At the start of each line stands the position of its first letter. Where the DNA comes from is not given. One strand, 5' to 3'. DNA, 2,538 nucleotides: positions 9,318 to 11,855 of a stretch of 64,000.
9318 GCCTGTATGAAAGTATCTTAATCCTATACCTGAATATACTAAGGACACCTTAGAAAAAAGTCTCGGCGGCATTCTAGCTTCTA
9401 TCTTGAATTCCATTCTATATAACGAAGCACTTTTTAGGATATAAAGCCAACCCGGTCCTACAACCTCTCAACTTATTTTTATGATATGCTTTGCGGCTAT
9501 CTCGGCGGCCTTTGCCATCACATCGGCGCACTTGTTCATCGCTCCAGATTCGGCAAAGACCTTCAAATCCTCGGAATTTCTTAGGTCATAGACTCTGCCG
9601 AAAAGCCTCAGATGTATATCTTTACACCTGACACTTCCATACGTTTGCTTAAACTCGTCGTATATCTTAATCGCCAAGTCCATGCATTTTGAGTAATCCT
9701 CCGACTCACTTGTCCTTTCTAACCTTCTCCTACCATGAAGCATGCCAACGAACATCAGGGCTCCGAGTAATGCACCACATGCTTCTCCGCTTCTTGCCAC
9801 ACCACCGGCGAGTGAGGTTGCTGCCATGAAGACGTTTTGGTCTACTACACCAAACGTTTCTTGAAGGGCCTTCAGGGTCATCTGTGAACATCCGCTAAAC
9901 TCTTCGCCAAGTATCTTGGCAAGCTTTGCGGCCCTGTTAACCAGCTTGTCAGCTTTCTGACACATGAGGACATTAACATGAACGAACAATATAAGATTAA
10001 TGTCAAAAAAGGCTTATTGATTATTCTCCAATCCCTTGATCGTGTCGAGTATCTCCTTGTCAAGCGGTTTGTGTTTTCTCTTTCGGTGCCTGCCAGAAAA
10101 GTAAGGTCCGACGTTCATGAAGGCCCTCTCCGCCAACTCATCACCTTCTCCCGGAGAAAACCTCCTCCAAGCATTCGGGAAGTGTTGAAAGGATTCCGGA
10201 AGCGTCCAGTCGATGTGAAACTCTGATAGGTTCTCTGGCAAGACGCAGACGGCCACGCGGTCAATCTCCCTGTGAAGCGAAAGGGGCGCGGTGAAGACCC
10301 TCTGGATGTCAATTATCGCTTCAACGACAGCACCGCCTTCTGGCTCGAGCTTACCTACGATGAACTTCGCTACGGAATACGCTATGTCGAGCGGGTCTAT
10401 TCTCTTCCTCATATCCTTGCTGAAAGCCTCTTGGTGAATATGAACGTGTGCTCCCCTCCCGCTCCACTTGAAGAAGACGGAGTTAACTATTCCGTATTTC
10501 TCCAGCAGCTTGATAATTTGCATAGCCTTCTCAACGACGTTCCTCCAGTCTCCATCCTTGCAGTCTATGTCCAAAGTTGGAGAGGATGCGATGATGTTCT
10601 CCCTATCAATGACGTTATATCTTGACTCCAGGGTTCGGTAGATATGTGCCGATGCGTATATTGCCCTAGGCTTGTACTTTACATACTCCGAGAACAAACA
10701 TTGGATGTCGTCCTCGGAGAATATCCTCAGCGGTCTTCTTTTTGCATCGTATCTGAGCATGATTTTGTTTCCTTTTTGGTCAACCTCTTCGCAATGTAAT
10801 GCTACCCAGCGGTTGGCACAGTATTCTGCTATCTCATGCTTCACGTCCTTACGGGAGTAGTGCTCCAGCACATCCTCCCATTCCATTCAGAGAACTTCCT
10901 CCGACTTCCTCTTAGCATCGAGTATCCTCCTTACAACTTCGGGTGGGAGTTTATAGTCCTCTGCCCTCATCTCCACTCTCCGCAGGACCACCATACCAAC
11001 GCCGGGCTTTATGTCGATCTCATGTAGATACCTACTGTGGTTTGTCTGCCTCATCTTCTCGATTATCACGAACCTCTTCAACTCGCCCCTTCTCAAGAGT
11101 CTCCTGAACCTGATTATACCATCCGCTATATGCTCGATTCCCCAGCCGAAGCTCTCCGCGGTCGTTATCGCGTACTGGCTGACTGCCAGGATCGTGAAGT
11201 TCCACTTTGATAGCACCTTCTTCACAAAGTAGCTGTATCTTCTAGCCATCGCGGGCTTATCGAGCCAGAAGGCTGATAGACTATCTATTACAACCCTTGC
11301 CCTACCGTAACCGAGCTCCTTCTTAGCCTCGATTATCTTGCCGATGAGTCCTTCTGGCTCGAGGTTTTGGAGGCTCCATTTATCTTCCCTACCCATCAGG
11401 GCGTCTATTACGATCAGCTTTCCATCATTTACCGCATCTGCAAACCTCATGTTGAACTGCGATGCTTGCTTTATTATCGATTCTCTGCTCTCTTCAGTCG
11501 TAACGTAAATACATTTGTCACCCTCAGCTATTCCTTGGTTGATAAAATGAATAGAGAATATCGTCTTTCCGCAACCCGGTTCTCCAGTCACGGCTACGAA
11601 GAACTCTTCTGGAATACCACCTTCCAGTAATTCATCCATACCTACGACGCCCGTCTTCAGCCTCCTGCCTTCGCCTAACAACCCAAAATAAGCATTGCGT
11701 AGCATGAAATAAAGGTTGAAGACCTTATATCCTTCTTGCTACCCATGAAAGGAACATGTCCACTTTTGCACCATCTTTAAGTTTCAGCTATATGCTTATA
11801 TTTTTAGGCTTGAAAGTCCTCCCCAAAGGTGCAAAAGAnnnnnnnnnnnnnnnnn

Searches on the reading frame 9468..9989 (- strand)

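Call 3: search_protein_families(library=pfam, proteins=[window:9468-9989:-], max_evalue=0.01)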
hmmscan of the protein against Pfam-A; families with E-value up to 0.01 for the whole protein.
window:9468-9989:- (173 aa): 1 family
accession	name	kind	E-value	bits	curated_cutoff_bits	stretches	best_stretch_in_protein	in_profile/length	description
PF09719.15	C_GCAxxG_C_C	-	1.4e-24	86.8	27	1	34-167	3-117/118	Putative redox-active protein (C_GCAxxG_C_C)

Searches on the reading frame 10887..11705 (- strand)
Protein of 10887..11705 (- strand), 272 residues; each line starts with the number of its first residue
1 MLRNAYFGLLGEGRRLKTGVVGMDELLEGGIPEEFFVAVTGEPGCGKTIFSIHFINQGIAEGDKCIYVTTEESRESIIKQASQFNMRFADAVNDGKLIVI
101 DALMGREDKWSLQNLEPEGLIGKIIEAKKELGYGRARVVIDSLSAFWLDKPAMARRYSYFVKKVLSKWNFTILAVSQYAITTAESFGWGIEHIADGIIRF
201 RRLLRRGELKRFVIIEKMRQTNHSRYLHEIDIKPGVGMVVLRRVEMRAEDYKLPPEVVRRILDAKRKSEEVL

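Call 41: search_protein_families(library=pfam, proteins=[window:10887-11705:-], max_evalue=0.001)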
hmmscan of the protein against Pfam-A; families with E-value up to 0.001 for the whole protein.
window:10887-11705:- (272 aa): 6 families
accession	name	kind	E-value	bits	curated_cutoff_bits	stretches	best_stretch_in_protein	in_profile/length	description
PF06745.19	ATPase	-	5.9e-54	183.3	26.6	1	16-242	1-228/231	KaiC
PF14417.12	MEDS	-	3.7e-05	24.1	29.8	1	52-144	18-110/161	MEDS: MEthanogen/methylotroph, DcmR Sensory domain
PF20720.3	nSTAND3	-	7.1e-05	23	27.2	1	36-83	19-67/155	Novel STAND NTPase 3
PF13481.12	AAA_25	-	0.00012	22.2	27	1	25-146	24-155/195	AAA domain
PF24883.2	NPHP3_N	-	0.00066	20.3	24.8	0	36-75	24-63/164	Nephrocystin 3, N-terminal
PF03796.21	DnaB_C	-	0.00081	19.3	27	0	16-81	2-67/255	DnaB-like helicase C terminal domain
